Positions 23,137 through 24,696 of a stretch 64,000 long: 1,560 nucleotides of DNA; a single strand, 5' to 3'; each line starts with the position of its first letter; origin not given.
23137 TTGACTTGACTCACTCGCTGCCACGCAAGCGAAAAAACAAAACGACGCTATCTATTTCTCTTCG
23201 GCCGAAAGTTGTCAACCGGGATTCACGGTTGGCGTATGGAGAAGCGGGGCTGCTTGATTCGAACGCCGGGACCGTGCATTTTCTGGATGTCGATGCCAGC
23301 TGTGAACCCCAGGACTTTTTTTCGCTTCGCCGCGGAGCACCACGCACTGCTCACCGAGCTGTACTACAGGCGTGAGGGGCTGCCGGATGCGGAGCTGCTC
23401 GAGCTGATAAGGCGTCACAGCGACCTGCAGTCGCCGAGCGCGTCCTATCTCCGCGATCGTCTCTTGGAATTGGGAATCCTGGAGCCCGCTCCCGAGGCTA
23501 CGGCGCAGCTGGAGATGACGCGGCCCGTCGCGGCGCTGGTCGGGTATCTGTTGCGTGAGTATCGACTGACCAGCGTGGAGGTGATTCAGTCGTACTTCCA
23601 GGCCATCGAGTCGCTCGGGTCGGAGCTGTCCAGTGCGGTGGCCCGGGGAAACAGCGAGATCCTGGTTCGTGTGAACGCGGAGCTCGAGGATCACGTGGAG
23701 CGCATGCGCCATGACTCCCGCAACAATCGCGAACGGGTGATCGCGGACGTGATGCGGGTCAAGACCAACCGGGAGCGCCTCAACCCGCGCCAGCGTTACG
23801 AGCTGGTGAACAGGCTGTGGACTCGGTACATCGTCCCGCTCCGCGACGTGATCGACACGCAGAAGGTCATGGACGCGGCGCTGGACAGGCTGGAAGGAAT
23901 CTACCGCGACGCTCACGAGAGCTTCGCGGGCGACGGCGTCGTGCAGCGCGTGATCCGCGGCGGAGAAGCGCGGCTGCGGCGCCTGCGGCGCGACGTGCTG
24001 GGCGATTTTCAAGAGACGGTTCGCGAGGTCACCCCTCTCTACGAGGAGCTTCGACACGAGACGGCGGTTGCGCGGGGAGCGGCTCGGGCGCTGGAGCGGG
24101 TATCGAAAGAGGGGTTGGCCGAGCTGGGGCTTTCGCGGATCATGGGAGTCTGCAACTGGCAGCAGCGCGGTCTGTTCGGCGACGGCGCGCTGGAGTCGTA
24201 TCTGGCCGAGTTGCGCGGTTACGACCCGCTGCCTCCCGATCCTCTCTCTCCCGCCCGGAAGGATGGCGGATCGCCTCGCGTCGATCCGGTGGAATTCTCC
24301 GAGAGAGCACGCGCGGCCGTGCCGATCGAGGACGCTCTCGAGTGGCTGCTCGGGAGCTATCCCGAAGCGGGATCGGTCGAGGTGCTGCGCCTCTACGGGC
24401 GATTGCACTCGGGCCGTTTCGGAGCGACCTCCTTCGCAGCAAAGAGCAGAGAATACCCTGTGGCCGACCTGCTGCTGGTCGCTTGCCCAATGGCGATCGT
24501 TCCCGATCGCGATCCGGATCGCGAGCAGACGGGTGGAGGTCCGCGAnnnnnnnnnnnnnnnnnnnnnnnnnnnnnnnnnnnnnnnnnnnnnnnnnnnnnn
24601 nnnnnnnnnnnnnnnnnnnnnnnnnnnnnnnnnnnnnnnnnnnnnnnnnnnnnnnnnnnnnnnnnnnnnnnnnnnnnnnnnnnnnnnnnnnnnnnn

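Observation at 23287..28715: Compact, divergent Wadjet/Mks-like operon: kleisin-like, small WH-like, SMC-like ATPase and Toprim nuclease candidate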

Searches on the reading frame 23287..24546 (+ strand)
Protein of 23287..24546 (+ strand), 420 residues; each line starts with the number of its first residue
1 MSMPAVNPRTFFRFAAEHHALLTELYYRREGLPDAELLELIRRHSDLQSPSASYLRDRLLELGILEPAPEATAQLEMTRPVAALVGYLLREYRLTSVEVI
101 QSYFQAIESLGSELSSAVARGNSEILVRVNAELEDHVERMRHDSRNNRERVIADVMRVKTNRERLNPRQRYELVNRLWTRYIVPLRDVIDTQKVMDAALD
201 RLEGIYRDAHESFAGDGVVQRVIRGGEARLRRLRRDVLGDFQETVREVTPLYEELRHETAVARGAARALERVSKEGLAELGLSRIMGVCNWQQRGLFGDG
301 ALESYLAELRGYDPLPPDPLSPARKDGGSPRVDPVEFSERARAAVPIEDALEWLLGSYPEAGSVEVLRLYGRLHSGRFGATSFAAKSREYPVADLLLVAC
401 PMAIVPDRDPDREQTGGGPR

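Call 3: search_protein_families(library=pfam, proteins=[window:23287-24546:+], max_evalue=1)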
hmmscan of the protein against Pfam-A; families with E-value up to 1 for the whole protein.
window:23287-24546:+ (420 aa): 1 family
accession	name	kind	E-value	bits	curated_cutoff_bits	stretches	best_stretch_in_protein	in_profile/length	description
PF05889.19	SepSecS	-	0.14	11.3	21.1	1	102-197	260-354/389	O-phosphoseryl-tRNA(Sec) selenium transferase, SepSecS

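Call 4: search_protein_families(library=padloc, proteins=[window:23287-24546:+], max_evalue=1)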
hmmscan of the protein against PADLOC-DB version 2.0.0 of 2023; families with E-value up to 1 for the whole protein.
window:23287-24546:+ (420 aa): 1 family
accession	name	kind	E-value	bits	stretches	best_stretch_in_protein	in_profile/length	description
PDLC03842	LeoB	-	0.029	11.2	1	93-162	338-407/568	-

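Call 5: search_protein_families(library=ncbifam, proteins=[window:23287-24546:+], max_evalue=1)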
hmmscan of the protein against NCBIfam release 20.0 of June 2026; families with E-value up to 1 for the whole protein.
window:23287-24546:+ (420 aa): 2 families
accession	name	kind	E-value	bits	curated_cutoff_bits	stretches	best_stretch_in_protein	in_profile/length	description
NF040857.1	condensinMksB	equivalog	1.4e-26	93.2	750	1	6-400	2-404/412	Mks condensin complex protein MksB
TIGR01147.1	V_ATP_synt_G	equivalog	0.14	12.6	56.95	1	114-158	58-102/113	V-type ATPase subunit G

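Call 18: search_solved_structures(query=window:23287-24546:+, max_evalue=10)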
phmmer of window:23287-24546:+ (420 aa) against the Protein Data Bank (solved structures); distinct sequences matched with E-value up to 10: 0.

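Call 46: search_solved_structures(query=A2, max_evalue=10)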
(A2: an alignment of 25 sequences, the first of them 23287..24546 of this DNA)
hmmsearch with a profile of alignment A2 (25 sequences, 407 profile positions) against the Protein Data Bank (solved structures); distinct sequences matched with E-value up to 10: 23.
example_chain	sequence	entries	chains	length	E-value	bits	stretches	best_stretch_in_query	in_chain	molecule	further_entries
6z35_A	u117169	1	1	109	0.00048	22.3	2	102-169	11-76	Maquette 2-1ip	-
5tgw_A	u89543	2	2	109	0.0011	21.1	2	102-169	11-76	PS1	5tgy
3m6m_D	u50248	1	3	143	0.0014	20.8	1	219-286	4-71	Sensory/regulatory protein rpfC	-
7jh6_A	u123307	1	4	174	0.0026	19.9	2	108-151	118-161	Two-domain di-Zn(II) and porphyrin-binding protein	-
4lws_A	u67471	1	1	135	0.03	16.4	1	93-162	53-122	Uncharacterized protein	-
1f5t_A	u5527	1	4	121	0.078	15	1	19-92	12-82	DIPHTHERIA TOXIN REPRESSOR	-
2qqa_A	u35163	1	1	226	0.093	14.7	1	16-130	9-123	Diphtheria toxin repressor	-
2qq9_A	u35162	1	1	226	0.12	14.4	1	17-130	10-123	Diphtheria toxin repressor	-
2qqb_A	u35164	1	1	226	0.13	14.3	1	18-130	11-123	Diphtheria toxin repressor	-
1ddn_A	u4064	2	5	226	0.17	13.9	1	19-130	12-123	DIPHTHERIA TOX REPRESSOR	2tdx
1xcv_A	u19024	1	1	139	0.19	13.8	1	19-130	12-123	Diphtheria toxin repressor mutant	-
1g3s_A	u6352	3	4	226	0.2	13.6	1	19-129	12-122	DIPHTHERIA TOXIN REPRESSOR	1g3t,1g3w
3glx_A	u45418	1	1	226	0.28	13.2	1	19-92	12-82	Diphtheria toxin repressor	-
1bi0_A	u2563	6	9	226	0.28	13.2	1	19-92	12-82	DIPHTHERIA TOXIN REPRESSOR | DIPHTHERIA TOX REPRESSOR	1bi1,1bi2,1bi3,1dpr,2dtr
1c0w_A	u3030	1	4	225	0.28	13.2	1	19-92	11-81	DIPHTHERIA TOXIN REPRESSOR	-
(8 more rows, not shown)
